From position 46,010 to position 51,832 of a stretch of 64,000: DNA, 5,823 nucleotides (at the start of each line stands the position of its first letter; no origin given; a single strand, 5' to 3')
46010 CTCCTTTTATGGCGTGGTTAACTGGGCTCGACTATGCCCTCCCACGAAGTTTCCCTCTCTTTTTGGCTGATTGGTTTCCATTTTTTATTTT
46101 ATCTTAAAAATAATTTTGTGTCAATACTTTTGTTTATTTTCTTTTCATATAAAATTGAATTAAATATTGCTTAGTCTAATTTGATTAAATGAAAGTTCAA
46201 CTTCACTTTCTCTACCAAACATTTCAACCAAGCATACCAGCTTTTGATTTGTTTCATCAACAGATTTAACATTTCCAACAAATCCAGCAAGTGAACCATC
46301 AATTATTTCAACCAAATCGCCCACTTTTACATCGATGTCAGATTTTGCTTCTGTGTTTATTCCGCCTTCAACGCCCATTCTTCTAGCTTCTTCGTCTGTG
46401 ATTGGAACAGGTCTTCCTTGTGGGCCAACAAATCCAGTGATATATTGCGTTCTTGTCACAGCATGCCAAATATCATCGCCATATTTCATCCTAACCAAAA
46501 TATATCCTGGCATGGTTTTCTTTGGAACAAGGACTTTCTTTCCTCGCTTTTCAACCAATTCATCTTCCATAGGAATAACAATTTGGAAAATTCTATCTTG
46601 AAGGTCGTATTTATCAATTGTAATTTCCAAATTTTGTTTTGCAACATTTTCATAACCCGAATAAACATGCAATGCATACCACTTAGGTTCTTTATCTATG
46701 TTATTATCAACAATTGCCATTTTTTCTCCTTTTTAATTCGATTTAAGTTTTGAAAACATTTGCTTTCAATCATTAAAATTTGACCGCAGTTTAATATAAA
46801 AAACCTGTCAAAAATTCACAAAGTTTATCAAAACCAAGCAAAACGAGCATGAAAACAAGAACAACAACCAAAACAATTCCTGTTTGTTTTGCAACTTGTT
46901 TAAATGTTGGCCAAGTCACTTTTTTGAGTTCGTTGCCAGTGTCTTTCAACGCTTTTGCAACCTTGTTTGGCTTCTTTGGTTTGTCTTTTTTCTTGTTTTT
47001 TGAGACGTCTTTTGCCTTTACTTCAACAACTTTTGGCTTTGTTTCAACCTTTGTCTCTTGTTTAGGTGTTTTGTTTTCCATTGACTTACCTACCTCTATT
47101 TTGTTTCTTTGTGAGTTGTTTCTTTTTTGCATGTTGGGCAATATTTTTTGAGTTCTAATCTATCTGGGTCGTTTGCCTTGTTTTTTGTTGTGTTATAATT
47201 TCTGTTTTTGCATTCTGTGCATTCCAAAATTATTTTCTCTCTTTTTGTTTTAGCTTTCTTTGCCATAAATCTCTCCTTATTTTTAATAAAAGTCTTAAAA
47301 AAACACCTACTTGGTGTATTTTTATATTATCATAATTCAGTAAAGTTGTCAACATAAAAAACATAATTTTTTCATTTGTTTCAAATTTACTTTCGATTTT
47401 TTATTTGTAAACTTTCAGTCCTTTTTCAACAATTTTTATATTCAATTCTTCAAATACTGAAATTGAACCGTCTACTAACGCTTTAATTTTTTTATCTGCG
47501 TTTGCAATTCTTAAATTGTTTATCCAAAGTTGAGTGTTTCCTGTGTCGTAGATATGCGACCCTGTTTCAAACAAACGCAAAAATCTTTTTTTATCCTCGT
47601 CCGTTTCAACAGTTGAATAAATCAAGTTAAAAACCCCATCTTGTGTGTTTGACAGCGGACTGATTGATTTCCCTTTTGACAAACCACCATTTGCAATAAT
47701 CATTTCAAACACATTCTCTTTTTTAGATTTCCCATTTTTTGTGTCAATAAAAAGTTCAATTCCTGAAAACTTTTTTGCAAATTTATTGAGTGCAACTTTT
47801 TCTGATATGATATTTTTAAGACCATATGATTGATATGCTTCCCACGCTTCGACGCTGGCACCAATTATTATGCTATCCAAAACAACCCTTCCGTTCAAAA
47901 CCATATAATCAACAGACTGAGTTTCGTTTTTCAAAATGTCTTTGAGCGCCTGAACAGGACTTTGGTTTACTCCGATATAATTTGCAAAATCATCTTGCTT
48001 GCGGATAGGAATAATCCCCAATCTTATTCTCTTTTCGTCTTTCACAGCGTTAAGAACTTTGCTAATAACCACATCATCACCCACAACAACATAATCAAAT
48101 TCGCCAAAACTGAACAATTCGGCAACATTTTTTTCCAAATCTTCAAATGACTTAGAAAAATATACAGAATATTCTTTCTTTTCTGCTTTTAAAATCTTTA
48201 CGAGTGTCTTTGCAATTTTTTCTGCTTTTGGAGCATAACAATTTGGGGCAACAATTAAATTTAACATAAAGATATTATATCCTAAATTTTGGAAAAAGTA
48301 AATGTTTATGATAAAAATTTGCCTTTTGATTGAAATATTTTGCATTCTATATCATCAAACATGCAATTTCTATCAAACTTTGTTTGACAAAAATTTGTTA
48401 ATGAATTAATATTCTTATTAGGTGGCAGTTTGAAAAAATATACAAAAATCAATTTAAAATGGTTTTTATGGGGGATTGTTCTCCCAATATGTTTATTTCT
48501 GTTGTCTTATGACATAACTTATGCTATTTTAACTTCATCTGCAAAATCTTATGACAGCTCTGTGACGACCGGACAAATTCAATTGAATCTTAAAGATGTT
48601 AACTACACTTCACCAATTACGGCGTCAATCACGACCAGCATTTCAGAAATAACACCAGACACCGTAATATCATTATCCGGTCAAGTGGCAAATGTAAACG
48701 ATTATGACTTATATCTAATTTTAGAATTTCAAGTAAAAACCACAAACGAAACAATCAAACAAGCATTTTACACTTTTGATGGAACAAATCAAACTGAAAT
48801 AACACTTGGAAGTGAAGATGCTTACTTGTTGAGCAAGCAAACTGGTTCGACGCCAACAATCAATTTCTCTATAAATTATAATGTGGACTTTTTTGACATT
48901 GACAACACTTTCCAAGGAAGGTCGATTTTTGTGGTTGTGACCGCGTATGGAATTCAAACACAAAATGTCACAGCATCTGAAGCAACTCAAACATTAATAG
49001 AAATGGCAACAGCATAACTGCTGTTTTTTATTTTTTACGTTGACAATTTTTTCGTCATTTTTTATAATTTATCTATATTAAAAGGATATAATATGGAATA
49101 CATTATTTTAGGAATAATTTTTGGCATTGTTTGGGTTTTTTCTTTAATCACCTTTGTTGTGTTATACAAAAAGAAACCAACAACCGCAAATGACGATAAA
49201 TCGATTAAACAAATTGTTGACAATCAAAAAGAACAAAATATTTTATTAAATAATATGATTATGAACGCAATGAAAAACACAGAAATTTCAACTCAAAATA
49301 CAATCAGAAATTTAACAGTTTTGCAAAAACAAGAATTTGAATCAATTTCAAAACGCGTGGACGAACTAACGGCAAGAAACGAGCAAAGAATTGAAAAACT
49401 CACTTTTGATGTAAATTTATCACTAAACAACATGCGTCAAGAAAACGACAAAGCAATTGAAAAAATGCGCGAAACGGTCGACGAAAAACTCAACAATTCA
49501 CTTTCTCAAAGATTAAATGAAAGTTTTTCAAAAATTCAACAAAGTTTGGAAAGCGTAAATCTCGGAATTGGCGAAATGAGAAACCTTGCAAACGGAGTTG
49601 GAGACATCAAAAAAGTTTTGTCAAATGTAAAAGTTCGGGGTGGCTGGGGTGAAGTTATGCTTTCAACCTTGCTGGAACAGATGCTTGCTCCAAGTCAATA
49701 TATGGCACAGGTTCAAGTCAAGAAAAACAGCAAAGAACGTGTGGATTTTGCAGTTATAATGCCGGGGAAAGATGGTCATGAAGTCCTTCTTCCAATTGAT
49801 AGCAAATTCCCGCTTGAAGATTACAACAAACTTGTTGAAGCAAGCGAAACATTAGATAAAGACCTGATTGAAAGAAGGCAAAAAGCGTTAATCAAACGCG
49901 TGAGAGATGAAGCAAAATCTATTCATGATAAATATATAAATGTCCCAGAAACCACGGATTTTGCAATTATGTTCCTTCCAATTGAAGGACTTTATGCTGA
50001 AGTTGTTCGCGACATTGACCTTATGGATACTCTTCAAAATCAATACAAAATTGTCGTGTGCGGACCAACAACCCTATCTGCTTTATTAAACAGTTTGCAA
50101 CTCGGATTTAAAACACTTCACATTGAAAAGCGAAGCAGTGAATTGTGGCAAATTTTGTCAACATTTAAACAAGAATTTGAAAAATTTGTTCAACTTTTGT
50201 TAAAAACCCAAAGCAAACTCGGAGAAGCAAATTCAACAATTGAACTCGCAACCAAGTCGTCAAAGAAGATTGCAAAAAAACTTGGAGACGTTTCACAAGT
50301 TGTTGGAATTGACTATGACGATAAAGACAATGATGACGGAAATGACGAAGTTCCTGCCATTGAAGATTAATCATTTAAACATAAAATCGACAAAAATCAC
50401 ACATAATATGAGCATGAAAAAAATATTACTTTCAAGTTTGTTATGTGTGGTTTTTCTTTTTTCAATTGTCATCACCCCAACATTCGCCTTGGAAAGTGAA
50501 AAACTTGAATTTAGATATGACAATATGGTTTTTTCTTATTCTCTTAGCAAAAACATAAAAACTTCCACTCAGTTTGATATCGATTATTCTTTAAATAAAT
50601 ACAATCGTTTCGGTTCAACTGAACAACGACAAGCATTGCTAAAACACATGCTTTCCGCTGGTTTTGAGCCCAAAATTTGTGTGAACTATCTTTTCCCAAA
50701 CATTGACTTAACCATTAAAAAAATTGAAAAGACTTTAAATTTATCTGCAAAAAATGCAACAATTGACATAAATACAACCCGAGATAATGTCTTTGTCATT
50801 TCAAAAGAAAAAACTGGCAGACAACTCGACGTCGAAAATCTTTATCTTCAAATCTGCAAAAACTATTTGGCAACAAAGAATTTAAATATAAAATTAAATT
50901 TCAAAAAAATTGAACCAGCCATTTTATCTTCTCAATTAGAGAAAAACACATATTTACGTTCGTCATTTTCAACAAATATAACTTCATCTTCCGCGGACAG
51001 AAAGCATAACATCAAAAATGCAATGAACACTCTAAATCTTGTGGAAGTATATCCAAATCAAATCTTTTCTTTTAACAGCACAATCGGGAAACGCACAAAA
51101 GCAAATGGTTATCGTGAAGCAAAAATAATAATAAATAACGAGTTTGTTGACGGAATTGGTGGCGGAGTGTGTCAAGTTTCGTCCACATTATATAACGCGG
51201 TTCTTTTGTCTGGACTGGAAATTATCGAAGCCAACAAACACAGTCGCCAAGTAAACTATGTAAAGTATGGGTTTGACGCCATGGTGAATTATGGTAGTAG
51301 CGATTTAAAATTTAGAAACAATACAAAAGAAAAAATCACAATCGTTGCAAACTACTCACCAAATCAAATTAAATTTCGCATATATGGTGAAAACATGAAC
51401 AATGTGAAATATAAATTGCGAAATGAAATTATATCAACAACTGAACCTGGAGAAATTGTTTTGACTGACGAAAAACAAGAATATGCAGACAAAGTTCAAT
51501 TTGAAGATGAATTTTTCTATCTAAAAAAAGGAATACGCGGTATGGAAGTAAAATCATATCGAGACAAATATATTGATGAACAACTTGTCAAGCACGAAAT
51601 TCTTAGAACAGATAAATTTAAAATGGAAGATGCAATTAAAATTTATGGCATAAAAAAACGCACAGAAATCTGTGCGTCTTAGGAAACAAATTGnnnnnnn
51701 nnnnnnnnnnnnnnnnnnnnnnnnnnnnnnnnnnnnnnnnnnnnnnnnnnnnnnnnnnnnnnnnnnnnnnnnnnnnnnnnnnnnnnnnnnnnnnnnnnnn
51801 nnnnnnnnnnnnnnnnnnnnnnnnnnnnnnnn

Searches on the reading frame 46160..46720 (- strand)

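Call 70: search_protein_families(library=pfam, proteins=[window:46160-46720:-], max_evalue=0.00001)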
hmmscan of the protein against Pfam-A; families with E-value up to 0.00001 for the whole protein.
window:46160-46720:- (186 aa): 2 families
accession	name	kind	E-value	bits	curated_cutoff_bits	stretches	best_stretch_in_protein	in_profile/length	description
PF02357.24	NusG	-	1.5e-25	90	22.2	1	13-115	2-92/93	Transcription termination factor nusG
PF00467.35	KOW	-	4e-06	26.9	22.3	1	133-160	1-28/32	KOW motif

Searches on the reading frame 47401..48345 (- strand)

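Call 70: search_protein_families(library=pfam, proteins=[window:47401-48345:-], max_evalue=0.00001)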
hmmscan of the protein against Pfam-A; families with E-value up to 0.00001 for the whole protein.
window:47401-48345:- (314 aa): 1 family
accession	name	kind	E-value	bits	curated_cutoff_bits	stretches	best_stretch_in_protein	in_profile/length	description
PF00781.29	DAGK_cat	-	3.8e-11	43.1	23.6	1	30-148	4-123/125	Diacylglycerol kinase catalytic domain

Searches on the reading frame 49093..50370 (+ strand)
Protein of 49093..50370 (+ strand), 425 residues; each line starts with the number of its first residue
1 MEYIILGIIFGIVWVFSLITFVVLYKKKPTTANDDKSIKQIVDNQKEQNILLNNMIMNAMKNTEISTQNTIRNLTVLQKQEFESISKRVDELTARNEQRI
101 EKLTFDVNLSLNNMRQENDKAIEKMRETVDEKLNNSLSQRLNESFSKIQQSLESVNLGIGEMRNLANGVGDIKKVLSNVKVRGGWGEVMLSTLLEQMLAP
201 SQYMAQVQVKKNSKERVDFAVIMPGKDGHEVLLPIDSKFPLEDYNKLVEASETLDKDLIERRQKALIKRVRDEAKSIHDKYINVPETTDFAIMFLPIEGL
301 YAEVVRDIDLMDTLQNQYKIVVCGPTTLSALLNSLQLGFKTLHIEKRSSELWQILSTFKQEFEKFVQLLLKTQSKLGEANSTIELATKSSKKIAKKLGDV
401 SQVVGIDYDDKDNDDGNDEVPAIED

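Call 70: search_protein_families(library=pfam, proteins=[window:49093-50370:+], max_evalue=0.00001)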
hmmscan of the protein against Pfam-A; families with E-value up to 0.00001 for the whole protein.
window:49093-50370:+ (425 aa): 1 family
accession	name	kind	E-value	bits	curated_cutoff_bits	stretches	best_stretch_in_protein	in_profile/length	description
PF02646.22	RmuC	-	5.7e-71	239.4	26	1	121-400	2-281/291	RmuC family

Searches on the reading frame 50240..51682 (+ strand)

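Call 70: search_protein_families(library=pfam, proteins=[window:50240-51682:+], max_evalue=0.00001)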
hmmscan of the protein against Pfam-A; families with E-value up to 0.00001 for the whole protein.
window:50240-51682:+ (480 aa): 1 family
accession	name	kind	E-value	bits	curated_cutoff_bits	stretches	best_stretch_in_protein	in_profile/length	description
PF04294.18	VanW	-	4.1e-48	162.6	27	1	254-382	2-130/130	VanW like protein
